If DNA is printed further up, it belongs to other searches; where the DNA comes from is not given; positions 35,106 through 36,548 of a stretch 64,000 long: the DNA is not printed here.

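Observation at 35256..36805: Uncharacterised tail-anchored zinc-ribbon protein translationally coupled to the ribosome-rescue factor ArfB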

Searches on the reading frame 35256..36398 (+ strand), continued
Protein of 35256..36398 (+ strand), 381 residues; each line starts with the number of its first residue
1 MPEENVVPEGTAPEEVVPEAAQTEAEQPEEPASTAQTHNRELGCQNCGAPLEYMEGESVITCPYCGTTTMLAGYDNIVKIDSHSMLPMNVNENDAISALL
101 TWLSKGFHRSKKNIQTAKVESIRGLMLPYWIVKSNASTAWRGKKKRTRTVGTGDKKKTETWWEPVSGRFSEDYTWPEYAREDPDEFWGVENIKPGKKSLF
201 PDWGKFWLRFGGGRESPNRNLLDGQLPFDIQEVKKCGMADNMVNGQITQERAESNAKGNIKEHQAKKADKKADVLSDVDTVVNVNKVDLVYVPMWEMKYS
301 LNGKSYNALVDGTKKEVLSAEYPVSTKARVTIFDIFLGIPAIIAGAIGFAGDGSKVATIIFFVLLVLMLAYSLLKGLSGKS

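Call 18: search_solved_structures(query=A1, max_evalue=10, show_alignments=2)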
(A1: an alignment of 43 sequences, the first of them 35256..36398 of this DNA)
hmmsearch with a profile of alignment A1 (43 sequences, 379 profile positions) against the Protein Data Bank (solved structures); distinct sequences matched with E-value up to 10: 3.
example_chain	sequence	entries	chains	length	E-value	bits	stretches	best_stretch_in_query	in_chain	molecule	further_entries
9d2f_M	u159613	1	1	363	0.18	13.6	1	36-75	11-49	Zinc finger, MYND domain containing 12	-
30ga_I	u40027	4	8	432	2.9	9.7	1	41-64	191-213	TniQ.1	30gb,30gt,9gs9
7aft_H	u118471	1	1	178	8.7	8.1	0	174-194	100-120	Mating factor alpha-1,Mating factor alpha-1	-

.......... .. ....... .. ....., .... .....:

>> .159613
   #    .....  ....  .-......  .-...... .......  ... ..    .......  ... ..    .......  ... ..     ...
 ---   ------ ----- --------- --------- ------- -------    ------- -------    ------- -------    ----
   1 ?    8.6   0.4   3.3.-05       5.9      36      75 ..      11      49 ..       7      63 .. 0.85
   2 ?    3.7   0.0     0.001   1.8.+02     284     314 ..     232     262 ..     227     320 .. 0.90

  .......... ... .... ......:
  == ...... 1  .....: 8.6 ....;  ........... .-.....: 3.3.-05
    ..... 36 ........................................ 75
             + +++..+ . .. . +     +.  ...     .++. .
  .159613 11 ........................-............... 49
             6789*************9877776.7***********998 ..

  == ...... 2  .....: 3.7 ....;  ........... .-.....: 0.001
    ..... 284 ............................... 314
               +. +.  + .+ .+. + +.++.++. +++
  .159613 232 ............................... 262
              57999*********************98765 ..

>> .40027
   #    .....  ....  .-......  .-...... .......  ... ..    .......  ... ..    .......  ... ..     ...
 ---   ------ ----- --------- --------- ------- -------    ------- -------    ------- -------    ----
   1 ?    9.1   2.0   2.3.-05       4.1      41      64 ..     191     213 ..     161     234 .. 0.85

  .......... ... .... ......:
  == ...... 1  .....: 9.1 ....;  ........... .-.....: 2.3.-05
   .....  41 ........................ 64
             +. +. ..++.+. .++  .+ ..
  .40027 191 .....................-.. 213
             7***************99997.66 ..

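Call 19: predict_structure(alignment_id=A1)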
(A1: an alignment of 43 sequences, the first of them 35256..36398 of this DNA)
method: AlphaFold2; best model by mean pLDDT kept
length: 381 residues; sequences in the alignment: 43
mean_pLDDT: 81.2   pTM: 0.72
mean pLDDT of the five models: 81.2, 80.9, 80.8, 80.3, 80.2
residues with pLDDT >= 90: 167; 70-90: 138; 50-70: 35; < 50: 41
segments of 3 or more residues with pLDDT < 50: 1-39
pLDDT, mean of each block of 10 residues (from residue 1): 37 37 33 40 71 68 74 59 85 93 78 81 94 96 93 87 95 94 89 92 82 85 89 88 85 93 93 93 93 95 92 93 85 87 88 86 89 72 36
secondary structure, 60 per line:
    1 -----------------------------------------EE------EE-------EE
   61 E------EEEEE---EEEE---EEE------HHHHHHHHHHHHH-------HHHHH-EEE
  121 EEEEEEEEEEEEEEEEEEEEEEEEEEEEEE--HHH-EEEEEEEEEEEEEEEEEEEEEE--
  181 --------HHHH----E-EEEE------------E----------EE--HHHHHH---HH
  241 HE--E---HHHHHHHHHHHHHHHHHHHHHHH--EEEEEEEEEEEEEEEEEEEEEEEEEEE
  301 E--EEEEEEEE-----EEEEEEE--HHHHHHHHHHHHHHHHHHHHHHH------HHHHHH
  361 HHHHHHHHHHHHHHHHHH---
elements in order: E59-61 E68-72 E76-79 E83-85 H92-104 H112-116 E118-150 E157-178 H189-192 E199-202 H230-235 H249-271 E274-301 E304-311 E317-323 H326-348 H355-378

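Call 24: fold_search(model_id=the predicted structure, library=pdb)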
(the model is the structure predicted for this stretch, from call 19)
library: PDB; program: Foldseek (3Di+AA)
matches with E <= 10: 196; with E <= 0.001: 0
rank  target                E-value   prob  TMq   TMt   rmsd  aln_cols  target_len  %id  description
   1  9lh7_A                6.6e-02  0.07  0.11  0.08  20.7       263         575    8  Pore-like heptameric T201A Vibrio cholerae cytolysin mutant (released 2025-10-01)
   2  7q9y_A                7.4e-02  0.06  0.09  0.11  23.6       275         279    8  Cryo-EM structure of the octameric pore of Clostridium perfringens beta-toxin. (released 2022-10-19)
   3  5ec5_C                1.5e-01  0.08  0.08  0.10  19.1       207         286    6  Crystal structure of lysenin pore (released 2016-05-18)
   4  5njf_A                1.8e-01  0.03  0.07  0.05  24.4       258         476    8  E. coli Microcin-processing metalloprotease TldD/E (TldD H262A mutant) with pentapeptide bound (released 2017-10-04)
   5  5ec5_M                1.9e-01  0.07  0.08  0.10  18.3       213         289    6  Crystal structure of lysenin pore (released 2016-05-18)
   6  7ahl_A                2.6e-01  0.02  0.10  0.11  21.1       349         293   10  ALPHA-HEMOLYSIN FROM STAPHYLOCOCCUS AUREUS (released 1998-01-14)
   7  5gaq_A                2.8e-01  0.04  0.06  0.08  19.0       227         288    7  Cryo-EM structure of the Lysenin Pore (released 2016-04-06)
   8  7yl9_H                3.5e-01  0.03  0.10  0.08  18.5       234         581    8  Cryo-EM structure of complete transmembrane channel E289A mutant Vibrio cholerae Cytolysin (released 2022-08-31)
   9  3b07_A                4.2e-01  0.02  0.08  0.10  22.0       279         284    6  Crystal structure of octameric pore form of gamma-hemolysin from Staphylococcus aureus (released 2011-10-12)
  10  3m3r_A                4.2e-01  0.02  0.12  0.13  20.9       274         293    8  Crystal structure of the M113F alpha-hemolysin mutant complexed with beta-cyclodextrin (released 2010-05-05)
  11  3zjx_B                5.2e-01  0.07  0.07  0.09  24.0       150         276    9  Clostridium perfringens epsilon toxin mutant H149A bound to octyl glucoside (released 2013-03-27)
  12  7ah9_5M               5.2e-01  0.03  0.05  0.04  19.6        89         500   17  Substrate-engaged type 3 secretion system needle complex from Salmonella enterica typhimurium - SpaR state 1 (released 2021-03-17)
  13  4p24_F                5.5e-01  0.02  0.11  0.12  20.6       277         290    8  pore forming toxin (released 2015-03-11)
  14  9rsu_A                6.2e-01  0.02  0.09  0.12  20.2       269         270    8  NetF pore structure (released 2026-02-18)
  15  7ah9_5G               6.6e-01  0.01  0.05  0.04  26.0       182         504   12  Substrate-engaged type 3 secretion system needle complex from Salmonella enterica typhimurium - SpaR state 1 (released 2021-03-17)
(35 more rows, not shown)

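Call 28: search_protein_families(library=pfam, proteins=[L034:5215-6309:-, L060:152-628:+, L036:7135-7593:-, L024:8652-11885:-, L046:2692-5199:-, L036:4057-5778:-, L056:5061-5990:+, L059:8790-10961:-, L044:754-1542:-, L025:8634-10394:+], max_evalue=0.001)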
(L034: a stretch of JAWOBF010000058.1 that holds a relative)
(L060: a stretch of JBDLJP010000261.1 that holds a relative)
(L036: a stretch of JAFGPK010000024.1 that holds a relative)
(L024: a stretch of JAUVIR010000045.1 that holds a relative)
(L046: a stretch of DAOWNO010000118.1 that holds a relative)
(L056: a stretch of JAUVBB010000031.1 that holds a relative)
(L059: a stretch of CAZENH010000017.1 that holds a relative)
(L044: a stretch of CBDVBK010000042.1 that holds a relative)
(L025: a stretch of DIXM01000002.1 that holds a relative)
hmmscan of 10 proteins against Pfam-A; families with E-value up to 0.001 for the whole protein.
L034:5215-6309:- (365 aa): 0 families

L060:152-628:+ (159 aa): 1 family
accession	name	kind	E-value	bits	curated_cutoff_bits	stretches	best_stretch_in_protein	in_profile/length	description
PF00160.26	Pro_isomerase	-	1.3e-51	175.4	21.7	1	21-151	2-142/159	Cyclophilin type peptidyl-prolyl cis-trans isomerase/CLD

L036:7135-7593:- (153 aa): 1 family
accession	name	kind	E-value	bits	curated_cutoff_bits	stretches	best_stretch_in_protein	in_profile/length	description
PF00072.30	Response_reg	-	2.1e-16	60.5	30.2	1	34-116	1-83/111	Response regulator receiver domain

L024:8652-11885:- (1078 aa): 10 families
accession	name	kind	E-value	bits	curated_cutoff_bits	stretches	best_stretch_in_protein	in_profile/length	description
PF02518.31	HATPase_c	-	9.1e-21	74.8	26.4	1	960-1073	4-109/111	Histidine kinase-, DNA gyrase B-, and HSP90-like ATPase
PF13426.13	PAS_9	-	1.7e-13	51.1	27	0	293-384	13-103/103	PAS domain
PF13185.12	GAF_2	-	8.4e-13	49.1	28.6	1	413-549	2-135/136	GAF domain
PF08447.18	PAS_3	-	2.2e-10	41.1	25.6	1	161-228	4-70/89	PAS fold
PF00512.31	HisKA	-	2.3e-09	37.6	26.9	1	822-907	4-64/66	His Kinase A (phospho-acceptor) domain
PF00989.32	PAS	-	1e-07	32.4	22.6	1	696-801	3-113/113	PAS fold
PF13188.13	PAS_8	-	1.1e-06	28.7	21.8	0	695-747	2-51/65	PAS domain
PF01590.32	GAF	-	1.8e-06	29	22.4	1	415-548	2-132/133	GAF domain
PF08448.16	PAS_4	-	3e-06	27.9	23.1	1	701-806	2-110/110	PAS fold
PF12860.13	PAS_7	-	0.00097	19.7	27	0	700-808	1-114/115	PAS fold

L046:2692-5199:- (836 aa): 3 families
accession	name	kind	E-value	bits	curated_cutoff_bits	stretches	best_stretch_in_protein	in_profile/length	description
PF08757.17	CotH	-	1.1e-38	134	23.8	1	59-352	3-322/322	CotH kinase protein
PF00932.25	LTD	-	3.3e-13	50.4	34.3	1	596-703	3-107/109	Lamin Tail Domain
PF18962.6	Por_Secre_tail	-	0.00012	22.7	27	1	759-833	1-74/75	Secretion system C-terminal sorting domain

L036:4057-5778:- (574 aa): 17 families
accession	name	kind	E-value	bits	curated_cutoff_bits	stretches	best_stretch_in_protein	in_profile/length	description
PF07719.23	TPR_2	-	8.6e-46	150.7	27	1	141-168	3-30/34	Tetratricopeptide repeat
PF00515.34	TPR_1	-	1.3e-44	148.6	27.8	3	456-488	2-34/34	Tetratricopeptide repeat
PF13181.12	TPR_8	-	2.2e-39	130.7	25.7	1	456-488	2-34/34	Tetratricopeptide repeat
PF13431.12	TPR_17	-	4.5e-38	126.8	24.4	0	128-159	2-33/34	Tetratricopeptide repeat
PF13432.12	TPR_16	-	3.7e-33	114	32.7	2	76-137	3-63/65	Tetratricopeptide repeat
PF13428.12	TPR_14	-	1.8e-30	102.7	23.5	1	70-111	1-42/44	Tetratricopeptide repeat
PF14559.12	TPR_19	-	4.3e-26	91.5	25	2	434-490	4-60/68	Tetratricopeptide repeat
PF13424.12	TPR_12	-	2.5e-25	88.9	30.1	2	107-168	5-74/77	Tetratricopeptide repeat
PF13414.12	TPR_11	-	8.5e-25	86.6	26.8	2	462-500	1-39/42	TPR repeat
PF13174.12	TPR_6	-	2.5e-17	62.7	26.3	0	527-551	1-25/33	Tetratricopeptide repeat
PF13371.12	TPR_9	-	5.6e-17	62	35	1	469-512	9-52/73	Tetratricopeptide repeat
PF23914.1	TPR_CcmH_CycH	-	2.2e-13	50.8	42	1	444-489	39-84/158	Cytochrome c-type biogenesis protein H TPR domain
PF12895.13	ANAPC3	-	7.6e-12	45.8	27.2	1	49-128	2-79/82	Anaphase-promoting complex, cyclosome, subunit 3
PF13176.12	TPR_7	-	5e-09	36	27.9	0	108-139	3-35/36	Tetratricopeptide repeat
PF13374.12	TPR_10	-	7.1e-07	29.5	27.5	0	73-99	5-31/42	Tetratricopeptide repeat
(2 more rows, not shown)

L056:5061-5990:+ (310 aa): 3 families
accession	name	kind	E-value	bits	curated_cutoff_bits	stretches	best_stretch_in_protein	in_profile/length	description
PF04542.20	Sigma70_r2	-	7.7e-15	54.9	24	1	72-136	1-65/71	Sigma-70 region 2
PF00140.25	Sigma70_r1_2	-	1.6e-09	38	22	1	33-59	1-27/34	Sigma-70 factor, region 1.2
PF04545.22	Sigma70_r4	-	2e-05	24.4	24.1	1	246-288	3-43/50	Sigma-70, region 4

L059:8790-10961:- (724 aa): 2 families
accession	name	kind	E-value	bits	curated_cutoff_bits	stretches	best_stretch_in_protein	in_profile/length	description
PF00324.27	AA_permease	-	2e-54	185.5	24.6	1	18-453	3-469/470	Amino acid permease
PF03522.20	SLC12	-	3e-18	66.5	27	2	590-655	233-296/418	Solute carrier family 12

L044:754-1542:- (263 aa): 1 family
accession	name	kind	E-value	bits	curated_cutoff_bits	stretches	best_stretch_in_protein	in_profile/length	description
PF09359.15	VTC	-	6.7e-36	124.4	23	1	13-242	2-234/235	VTC domain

L025:8634-10394:+ (587 aa): 3 families
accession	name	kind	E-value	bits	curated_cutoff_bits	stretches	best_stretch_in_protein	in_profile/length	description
PF00501.34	AMP-binding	-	2.3e-71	241.1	29.9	1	26-419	3-384/384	AMP-binding enzyme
PF23562.2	AMP-binding_C_3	-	6.5e-07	30.2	20.8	1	456-571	2-110/124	AMP-binding enzyme C-terminal domain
PF13193.12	AMP-binding_C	-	0.00054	21.3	24.5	0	470-563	1-76/76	AMP-binding enzyme C-terminal domain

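Call 34: search_protein_representatives(alignment_id=A1)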
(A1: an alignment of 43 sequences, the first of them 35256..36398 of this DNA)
Query: 43 sequences, 379 profile positions. Proteins with E-value up to 0.001 (for the whole library): 4182; up to 1e-10: 1281; up to 1e-30: 36. The best 150 are listed.
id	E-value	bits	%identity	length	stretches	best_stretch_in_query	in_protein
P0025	2.1e-178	609.2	-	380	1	4-376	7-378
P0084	6.1e-114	397.0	-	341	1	39-377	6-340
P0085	2.3e-96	339.1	-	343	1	32-375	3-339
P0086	1.3e-94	333.4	-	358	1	29-374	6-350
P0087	2.0e-90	319.6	-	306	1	68-375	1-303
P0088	2.2e-88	312.9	-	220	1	163-376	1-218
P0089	1.1e-87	310.6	-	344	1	40-377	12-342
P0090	2.2e-86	306.3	-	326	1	38-372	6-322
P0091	2.5e-68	246.9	-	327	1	37-344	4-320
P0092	2.8e-67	243.4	-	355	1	38-376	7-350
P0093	6.9e-64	232.3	-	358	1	28-376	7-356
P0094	3.8e-61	223.2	-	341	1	36-356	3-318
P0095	6.3e-61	222.5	-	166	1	210-378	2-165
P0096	7.7e-60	218.9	-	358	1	37-359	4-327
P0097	9.7e-58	212.0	-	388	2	155-349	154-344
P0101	6.4e-42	160.0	-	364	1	39-377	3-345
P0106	5.5e-35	137.1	-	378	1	39-350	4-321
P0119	1.6e-30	122.4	-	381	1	39-370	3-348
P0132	1.4e-27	112.8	-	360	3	26-169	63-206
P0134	5.2e-27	110.9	-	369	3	26-172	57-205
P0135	5.3e-27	110.9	-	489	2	41-141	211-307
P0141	1.5e-26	109.4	-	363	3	23-170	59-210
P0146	2.8e-26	108.5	-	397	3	9-169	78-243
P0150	1.1e-25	106.6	-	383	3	23-168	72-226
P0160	1.5e-24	102.8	-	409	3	22-171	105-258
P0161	1.6e-24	102.7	-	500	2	28-150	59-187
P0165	2.3e-24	102.2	-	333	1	40-346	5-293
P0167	3.1e-24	101.8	-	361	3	22-172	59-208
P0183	1.3e-23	99.7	-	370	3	14-156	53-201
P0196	1.1e-22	96.7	-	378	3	36-169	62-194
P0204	2.5e-22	95.5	-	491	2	41-142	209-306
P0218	1.2e-21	93.2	-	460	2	21-146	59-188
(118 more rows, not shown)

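Call 35: search_protein_families(library=pfam, proteins=[P0092, P0101, P0106, P0119, P0135, P0161, P0132, P0146, P0204, P0218], max_evalue=0.01)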
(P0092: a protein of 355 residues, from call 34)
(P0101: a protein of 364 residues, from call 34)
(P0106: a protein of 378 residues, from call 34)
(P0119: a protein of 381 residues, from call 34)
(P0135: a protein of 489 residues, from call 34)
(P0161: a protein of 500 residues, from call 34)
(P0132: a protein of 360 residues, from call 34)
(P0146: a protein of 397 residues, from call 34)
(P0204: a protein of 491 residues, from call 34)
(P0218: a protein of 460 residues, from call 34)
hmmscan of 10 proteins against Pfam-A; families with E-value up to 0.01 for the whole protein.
P0092 (355 aa): 0 families

P0101 (364 aa): 0 families

P0106 (378 aa): 1 family
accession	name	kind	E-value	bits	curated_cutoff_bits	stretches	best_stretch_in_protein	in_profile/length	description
PF22191.2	IBR_1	-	0.0071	16.6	27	1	5-32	4-31/47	IBR domain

P0119 (381 aa): 0 families

P0135 (489 aa): 3 families
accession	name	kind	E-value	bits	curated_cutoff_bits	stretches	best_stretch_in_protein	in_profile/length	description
PF00339.34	Arrestin_N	-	3.1e-09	37.4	24.9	1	16-162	3-141/148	Arrestin (or S-antigen), N-terminal domain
PF08737.15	Rgp1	-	2.8e-05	24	31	0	96-130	96-130/415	Rgp1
PF02752.27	Arrestin_C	-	0.0012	19.5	27.7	1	13-128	6-98/137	Arrestin (or S-antigen), C-terminal domain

P0161 (500 aa): 0 families

P0132 (360 aa): 3 families
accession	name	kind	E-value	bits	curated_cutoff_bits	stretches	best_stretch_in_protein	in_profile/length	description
PF01155.25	HypA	-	0.00066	20.1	28.9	0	75-111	69-103/112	Hydrogenase/urease nickel incorporation, metallochaperone, hypA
PF23548.1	Zn_ribbon_FGT1_2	-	0.0016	18.4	27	0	78-104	4-30/35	FORGETTER1 second zinc ribbon domain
PF08929.15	PoNi_C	-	0.0025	19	25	1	123-173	38-88/107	PoNe immunity proteins (PoNi), C-terminal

P0146 (397 aa): 3 families
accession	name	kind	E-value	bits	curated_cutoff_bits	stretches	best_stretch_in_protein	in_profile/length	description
PF09297.16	Zn_ribbon_NUD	-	3.5e-06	27.1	24.8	1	45-70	6-31/32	NADH pyrophosphatase zinc ribbon domain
PF12773.13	DZR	-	8.3e-05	23.1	27.3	0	109-139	13-37/45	Double zinc ribbon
PF02150.21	Zn_ribbon_RPB9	-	0.0062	16.8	25.2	0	45-73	4-34/36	RNA polymerases M/15 Kd subunit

P0204 (491 aa): 3 families
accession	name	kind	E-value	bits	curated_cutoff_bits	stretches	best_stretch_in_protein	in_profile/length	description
PF00339.34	Arrestin_N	-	0.0044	17.5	24.9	0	14-129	3-113/148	Arrestin (or S-antigen), N-terminal domain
PF13248.11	Zn_ribbon_3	-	0.0075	16.1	27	0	208-233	3-24/26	zinc-ribbon domain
PF08737.15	Rgp1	-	0.0092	15.7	31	0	19-59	312-352/415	Rgp1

P0218 (460 aa): 3 families
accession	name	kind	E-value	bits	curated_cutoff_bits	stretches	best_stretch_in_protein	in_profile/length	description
PF21344.3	Zn_ribbon_LysW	-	0.00012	22.1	27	0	78-104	1-30/46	Alpha-aminoadipate carrier protein LysW-like, globular domain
PF01155.25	HypA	-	0.0012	19.3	28.9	0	3-34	68-95/112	Hydrogenase/urease nickel incorporation, metallochaperone, hypA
PF12773.13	DZR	-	0.005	17.4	27.3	0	7-40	14-39/45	Double zinc ribbon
